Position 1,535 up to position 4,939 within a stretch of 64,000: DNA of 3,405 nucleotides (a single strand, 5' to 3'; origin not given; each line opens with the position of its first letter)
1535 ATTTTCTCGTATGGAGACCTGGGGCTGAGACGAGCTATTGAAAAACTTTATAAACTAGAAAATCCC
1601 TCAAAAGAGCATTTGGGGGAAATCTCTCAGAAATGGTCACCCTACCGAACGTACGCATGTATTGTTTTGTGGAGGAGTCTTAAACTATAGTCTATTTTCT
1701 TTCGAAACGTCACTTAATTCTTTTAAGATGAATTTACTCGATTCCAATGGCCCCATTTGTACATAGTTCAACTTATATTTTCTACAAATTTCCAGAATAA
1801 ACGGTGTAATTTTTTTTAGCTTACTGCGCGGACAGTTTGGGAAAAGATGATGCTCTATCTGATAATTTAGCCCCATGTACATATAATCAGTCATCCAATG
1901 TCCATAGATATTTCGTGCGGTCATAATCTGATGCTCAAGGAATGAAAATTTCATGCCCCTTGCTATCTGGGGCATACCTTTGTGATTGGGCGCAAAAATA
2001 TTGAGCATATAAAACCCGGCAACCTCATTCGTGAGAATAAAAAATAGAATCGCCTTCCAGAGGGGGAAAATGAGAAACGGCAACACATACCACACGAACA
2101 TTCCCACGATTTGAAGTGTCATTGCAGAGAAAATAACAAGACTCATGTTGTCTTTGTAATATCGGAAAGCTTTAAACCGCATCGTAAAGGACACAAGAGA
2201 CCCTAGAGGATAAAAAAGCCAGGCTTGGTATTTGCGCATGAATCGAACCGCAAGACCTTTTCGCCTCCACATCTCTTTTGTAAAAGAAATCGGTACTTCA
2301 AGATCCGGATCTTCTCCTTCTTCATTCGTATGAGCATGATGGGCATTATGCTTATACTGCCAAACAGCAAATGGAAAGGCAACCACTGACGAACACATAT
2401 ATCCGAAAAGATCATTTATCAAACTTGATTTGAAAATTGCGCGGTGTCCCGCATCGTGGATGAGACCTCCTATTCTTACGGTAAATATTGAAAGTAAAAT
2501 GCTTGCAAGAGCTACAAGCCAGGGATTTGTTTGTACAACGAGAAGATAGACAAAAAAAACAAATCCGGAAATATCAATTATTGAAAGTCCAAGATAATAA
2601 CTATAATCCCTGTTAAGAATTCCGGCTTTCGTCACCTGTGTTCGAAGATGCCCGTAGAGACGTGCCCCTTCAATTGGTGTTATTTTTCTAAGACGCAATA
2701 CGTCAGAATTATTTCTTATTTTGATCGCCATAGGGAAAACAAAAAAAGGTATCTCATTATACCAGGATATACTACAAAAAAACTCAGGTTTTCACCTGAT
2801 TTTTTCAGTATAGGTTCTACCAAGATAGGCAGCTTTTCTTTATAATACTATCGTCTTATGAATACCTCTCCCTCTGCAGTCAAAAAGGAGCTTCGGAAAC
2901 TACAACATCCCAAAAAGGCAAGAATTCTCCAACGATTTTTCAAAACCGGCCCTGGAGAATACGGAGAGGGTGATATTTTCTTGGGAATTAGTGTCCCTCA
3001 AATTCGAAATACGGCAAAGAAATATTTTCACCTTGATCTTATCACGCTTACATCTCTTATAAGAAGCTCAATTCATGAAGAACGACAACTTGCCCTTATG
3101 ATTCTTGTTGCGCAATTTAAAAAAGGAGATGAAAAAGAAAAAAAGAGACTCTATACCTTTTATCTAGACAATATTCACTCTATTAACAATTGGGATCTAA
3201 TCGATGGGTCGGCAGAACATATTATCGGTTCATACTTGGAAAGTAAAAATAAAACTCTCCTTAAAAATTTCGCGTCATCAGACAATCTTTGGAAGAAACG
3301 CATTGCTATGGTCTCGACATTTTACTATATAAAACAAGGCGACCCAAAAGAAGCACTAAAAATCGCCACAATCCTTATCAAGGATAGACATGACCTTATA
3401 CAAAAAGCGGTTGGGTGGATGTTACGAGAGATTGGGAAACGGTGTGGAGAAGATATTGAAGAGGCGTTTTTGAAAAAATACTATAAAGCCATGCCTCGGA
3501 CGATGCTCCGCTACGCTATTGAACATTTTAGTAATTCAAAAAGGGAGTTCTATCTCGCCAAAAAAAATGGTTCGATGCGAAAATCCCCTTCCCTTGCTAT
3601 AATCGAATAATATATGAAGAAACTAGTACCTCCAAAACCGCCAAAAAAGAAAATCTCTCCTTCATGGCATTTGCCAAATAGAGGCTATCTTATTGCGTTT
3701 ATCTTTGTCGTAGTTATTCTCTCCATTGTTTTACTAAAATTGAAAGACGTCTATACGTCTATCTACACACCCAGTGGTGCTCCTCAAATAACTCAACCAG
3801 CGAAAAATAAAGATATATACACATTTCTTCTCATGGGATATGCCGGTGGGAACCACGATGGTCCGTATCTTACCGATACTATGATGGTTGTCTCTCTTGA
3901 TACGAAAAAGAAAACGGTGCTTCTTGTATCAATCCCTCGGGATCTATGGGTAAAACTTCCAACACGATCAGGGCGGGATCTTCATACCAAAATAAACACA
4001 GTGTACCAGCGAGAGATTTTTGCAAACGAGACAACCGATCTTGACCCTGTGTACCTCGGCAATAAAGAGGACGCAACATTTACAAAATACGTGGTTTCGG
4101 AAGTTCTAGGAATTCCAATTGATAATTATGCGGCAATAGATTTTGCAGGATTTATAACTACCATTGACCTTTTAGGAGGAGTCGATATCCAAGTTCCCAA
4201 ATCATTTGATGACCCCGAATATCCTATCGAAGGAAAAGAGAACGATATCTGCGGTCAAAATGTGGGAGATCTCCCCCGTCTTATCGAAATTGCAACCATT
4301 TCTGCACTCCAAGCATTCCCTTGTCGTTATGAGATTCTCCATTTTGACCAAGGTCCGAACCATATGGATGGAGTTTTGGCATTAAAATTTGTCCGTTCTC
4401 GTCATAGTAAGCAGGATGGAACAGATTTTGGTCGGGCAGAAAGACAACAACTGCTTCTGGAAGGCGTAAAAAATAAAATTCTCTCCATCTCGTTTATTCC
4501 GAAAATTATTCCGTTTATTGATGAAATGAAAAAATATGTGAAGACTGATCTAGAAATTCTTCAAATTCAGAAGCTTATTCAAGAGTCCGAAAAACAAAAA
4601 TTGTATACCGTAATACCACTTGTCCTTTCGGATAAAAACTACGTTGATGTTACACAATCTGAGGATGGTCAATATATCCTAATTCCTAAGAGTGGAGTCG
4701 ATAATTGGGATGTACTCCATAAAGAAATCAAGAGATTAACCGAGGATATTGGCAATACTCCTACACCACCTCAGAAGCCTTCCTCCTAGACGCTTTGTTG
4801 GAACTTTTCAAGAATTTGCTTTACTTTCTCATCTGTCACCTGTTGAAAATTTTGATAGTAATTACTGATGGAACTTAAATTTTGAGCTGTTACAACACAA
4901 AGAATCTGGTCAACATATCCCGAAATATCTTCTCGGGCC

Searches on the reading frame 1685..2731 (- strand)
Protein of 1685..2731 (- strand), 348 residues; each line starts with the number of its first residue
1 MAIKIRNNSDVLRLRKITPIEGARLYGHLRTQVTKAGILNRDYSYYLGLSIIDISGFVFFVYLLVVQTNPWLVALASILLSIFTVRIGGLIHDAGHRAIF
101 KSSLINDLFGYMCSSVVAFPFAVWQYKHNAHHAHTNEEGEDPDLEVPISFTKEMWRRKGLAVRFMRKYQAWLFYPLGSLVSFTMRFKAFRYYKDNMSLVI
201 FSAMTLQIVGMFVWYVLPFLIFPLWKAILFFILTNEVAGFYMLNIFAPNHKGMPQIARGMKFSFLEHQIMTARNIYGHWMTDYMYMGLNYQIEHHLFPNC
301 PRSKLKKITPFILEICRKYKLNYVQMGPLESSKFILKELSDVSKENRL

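Call 28: search_protein_families(library=ncbifam, max_evalue=0.00001, proteins=[window:1685-2731:-])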
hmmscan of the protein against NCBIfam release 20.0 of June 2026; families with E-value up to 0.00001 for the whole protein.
window:1685-2731:- (348 aa): 4 families
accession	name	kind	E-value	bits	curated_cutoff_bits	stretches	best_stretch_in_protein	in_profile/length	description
NF045688.1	BCarotHydoxCrtR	equivalog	2.4e-12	46.5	475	1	69-308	50-252/297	beta-carotene hydroxylase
NF041365.1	GntB_guanitoxin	equivalog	3.8e-12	46.2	380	1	56-327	32-292/308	guanitoxin biosynthesis L-arginine gamma (S) hydroxylase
NF052549.1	FAdesatDesBBac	equivalog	2.8e-11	43.3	500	1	51-301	38-278/340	Delta(10) desaturase DesB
NF052548.1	FAdesatDesABac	equivalog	1.2e-08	34.5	500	1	64-243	45-225/328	Delta(5) desaturase DesA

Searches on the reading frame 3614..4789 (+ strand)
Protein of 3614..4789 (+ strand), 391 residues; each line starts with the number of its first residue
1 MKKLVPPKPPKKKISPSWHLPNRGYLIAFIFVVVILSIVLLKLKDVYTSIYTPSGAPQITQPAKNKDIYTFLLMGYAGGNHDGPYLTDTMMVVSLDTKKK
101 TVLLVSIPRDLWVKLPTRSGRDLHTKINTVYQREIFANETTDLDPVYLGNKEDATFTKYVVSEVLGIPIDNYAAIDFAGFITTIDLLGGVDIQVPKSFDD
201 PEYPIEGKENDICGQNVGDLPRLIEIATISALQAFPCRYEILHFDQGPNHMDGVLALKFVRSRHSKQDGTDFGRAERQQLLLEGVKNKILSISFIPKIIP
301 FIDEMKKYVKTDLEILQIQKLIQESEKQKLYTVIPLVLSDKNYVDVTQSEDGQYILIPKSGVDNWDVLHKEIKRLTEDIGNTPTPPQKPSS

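Call 28: search_protein_families(library=ncbifam, max_evalue=0.00001, proteins=[window:3614-4789:+])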
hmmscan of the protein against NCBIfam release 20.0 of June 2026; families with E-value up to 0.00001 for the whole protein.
window:3614-4789:+ (391 aa): 4 families
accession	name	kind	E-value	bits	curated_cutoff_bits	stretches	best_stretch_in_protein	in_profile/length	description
TIGR00350.1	lytR_cpsA_psr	domain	2.5e-30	105.7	62.3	2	87-204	3-102/152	LCP family glycopolymer transferase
NF006897.1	PRK09379.1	equivalog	4.5e-22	78.6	441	2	235-324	165-253/298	polyisoprenyl-teichoic acid--peptidoglycan teichoic acid transferase TagU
NF051849.1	LCP_trans_Cps2A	equivalog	2.2e-19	70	650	1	230-333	327-430/477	LCP family glycopolymer transferase CpsA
NF047591.1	ligase_LytR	equivalog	1.1e-13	51.2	450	1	65-200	54-176/336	glycopolymer--peptidoglycan transferase LytR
